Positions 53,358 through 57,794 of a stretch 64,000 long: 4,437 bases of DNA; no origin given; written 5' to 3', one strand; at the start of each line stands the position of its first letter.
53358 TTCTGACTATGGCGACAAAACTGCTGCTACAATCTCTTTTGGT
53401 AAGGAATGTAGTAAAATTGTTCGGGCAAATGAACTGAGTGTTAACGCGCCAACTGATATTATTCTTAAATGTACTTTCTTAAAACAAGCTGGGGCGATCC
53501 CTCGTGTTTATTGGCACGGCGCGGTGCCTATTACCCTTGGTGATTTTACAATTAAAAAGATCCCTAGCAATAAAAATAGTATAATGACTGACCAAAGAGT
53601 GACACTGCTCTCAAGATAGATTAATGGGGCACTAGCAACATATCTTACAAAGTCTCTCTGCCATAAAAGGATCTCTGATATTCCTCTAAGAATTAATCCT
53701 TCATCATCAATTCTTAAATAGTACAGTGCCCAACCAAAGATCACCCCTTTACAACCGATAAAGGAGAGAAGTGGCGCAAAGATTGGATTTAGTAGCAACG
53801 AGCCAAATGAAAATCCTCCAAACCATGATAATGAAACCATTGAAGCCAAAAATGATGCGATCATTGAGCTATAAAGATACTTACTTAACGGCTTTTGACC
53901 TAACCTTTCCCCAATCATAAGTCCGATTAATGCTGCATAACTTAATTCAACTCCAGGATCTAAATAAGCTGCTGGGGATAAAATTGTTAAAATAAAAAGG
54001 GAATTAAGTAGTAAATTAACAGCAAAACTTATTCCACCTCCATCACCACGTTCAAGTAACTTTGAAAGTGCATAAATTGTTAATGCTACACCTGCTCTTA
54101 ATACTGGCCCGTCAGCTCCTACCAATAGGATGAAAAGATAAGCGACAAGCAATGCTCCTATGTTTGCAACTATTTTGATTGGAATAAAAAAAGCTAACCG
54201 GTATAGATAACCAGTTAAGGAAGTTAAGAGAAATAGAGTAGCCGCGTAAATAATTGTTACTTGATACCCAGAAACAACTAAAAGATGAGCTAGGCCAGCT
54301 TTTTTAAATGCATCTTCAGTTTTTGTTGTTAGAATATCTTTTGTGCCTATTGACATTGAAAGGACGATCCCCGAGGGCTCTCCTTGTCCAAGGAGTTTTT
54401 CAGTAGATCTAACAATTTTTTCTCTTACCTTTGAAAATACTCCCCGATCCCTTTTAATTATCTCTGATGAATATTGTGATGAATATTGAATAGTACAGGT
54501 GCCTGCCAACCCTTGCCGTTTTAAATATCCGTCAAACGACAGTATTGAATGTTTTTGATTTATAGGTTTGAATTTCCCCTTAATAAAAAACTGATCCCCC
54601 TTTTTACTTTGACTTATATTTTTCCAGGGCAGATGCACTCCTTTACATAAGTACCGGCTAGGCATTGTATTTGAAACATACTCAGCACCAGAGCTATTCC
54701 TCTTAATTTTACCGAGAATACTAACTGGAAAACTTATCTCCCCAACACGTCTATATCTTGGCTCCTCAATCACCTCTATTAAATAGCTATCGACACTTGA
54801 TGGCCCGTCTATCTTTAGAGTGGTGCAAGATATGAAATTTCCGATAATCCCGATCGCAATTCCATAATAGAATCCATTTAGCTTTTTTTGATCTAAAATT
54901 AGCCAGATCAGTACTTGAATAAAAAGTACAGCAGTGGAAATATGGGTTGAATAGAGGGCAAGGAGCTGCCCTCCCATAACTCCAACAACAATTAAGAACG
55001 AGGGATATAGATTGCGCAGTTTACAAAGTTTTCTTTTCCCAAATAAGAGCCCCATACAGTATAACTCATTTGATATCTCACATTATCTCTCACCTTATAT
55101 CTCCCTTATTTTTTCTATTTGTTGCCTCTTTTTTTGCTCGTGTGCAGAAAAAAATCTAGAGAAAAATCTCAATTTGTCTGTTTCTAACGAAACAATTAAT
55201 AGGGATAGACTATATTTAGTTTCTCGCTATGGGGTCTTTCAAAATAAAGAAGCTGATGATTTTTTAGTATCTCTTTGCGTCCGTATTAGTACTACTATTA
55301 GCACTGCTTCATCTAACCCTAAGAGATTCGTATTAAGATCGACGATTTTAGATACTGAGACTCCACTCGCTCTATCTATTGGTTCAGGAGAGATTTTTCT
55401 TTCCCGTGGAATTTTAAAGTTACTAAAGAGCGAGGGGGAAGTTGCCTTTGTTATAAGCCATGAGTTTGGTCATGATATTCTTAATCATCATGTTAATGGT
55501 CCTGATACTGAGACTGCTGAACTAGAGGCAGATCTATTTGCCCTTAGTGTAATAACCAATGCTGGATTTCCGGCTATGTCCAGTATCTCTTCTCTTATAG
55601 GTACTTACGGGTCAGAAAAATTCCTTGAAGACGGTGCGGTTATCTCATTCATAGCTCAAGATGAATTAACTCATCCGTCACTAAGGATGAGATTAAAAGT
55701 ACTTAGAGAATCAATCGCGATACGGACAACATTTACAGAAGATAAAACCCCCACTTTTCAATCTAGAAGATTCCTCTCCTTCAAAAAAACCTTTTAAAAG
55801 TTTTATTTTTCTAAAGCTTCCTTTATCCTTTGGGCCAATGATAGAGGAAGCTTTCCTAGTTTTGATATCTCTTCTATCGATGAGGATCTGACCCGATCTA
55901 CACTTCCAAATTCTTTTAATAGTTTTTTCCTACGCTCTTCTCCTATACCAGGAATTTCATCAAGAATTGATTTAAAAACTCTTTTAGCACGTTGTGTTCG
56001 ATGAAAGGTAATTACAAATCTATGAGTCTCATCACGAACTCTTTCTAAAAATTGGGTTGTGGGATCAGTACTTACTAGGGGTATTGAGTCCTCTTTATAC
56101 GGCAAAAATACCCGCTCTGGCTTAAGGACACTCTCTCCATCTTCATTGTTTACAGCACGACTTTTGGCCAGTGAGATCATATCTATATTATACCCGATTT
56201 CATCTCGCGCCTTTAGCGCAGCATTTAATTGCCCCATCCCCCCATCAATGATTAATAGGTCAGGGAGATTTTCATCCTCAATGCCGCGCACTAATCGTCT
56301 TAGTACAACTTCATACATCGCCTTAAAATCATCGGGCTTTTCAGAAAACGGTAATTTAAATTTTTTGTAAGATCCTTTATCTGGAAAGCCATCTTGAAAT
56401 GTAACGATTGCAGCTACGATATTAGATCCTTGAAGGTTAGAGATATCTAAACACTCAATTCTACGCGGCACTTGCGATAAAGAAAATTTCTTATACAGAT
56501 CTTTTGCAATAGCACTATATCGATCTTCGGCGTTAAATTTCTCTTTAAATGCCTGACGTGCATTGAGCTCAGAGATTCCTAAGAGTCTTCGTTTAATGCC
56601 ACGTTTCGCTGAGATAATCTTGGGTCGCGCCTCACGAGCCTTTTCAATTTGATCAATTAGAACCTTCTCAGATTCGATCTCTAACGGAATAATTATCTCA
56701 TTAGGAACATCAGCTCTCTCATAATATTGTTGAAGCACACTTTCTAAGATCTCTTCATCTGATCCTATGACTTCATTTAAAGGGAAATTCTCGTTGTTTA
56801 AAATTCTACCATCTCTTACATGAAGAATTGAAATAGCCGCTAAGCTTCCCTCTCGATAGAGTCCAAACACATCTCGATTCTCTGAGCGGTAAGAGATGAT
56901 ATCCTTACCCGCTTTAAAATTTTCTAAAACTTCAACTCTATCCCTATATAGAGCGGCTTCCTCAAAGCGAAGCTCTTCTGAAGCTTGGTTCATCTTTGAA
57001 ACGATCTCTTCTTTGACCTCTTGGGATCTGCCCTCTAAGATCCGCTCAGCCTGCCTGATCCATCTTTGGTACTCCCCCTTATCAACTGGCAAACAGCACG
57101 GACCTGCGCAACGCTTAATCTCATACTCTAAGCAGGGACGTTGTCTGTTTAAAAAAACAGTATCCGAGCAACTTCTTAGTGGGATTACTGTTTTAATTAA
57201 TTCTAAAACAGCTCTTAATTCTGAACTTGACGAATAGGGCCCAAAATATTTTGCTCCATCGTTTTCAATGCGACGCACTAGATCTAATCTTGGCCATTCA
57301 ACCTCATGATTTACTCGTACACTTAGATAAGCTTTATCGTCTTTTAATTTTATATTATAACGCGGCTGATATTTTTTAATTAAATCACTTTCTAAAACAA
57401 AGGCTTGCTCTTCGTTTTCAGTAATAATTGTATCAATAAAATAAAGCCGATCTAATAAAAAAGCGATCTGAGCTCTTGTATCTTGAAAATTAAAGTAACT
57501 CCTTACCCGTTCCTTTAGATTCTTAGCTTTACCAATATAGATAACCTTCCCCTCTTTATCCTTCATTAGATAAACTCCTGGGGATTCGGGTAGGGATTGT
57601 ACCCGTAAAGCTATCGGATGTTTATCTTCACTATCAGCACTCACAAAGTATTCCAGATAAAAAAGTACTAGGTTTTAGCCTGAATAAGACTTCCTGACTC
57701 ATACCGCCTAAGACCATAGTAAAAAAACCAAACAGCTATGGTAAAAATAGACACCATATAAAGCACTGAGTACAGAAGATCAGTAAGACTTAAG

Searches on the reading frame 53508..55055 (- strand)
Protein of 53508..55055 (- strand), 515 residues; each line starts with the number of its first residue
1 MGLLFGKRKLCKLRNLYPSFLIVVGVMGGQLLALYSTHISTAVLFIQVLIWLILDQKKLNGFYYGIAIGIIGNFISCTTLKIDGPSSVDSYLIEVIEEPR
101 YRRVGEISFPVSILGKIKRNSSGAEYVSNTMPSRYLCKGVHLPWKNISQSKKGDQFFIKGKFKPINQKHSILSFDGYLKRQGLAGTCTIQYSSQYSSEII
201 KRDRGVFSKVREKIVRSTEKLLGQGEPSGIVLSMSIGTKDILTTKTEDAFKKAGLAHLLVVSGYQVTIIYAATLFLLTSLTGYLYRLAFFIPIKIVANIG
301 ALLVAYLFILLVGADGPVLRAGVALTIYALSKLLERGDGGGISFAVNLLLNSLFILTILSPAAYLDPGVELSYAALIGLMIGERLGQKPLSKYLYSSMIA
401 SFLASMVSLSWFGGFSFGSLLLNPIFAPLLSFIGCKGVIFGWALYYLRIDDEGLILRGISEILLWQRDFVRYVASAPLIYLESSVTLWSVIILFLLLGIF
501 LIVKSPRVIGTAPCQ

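Call 54: search_protein_families(library=pfam, proteins=[window:53508-55055:-], max_evalue=0.00001)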
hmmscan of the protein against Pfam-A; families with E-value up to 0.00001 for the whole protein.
window:53508-55055:- (515 aa): 1 family
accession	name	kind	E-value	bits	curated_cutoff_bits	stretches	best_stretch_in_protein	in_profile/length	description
PF03772.21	Competence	-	2.8e-32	112.6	23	1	235-504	2-267/270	Competence protein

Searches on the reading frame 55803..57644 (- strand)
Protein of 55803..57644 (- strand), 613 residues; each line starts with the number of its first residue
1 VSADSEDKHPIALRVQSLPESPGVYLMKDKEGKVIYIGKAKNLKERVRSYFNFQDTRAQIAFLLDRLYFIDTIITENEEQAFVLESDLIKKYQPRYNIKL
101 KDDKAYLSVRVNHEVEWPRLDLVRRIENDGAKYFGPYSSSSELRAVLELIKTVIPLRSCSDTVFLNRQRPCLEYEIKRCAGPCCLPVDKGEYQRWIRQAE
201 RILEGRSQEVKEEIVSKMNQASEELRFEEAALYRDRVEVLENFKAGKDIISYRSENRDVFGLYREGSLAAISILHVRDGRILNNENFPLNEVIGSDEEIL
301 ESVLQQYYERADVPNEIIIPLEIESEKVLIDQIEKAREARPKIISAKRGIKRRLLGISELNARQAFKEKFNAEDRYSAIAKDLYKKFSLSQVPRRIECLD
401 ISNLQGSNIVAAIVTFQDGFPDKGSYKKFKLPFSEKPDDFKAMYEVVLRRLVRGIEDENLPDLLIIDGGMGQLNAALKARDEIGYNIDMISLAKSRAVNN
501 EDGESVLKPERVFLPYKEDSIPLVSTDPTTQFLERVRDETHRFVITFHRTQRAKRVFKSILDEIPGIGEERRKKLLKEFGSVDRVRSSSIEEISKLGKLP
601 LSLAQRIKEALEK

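Call 54: search_protein_families(library=pfam, proteins=[window:55803-57644:-], max_evalue=0.00001)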
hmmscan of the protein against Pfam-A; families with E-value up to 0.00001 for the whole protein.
window:55803-57644:- (613 aa): 5 families
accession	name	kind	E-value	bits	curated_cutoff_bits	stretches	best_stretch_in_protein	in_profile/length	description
PF08459.17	UvrC_RNaseH_dom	-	6e-47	159.9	22.3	1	386-545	3-159/159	UvrC RNAse H endonuclease domain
PF22920.2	UvrC_RNaseH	-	5.7e-25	87.9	24.3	1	256-369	1-116/116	UvrC Ribonuclease H-like domain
PF01541.30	GIY-YIG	-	1.8e-10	41.4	22.6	1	22-97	2-78/78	GIY-YIG catalytic domain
PF02151.25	UVR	-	5e-09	36.1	21.5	1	209-242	2-35/36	UvrB/uvrC motif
PF14520.12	HHH_5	-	2.1e-08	35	27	1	560-613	3-57/57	Helix-hairpin-helix domain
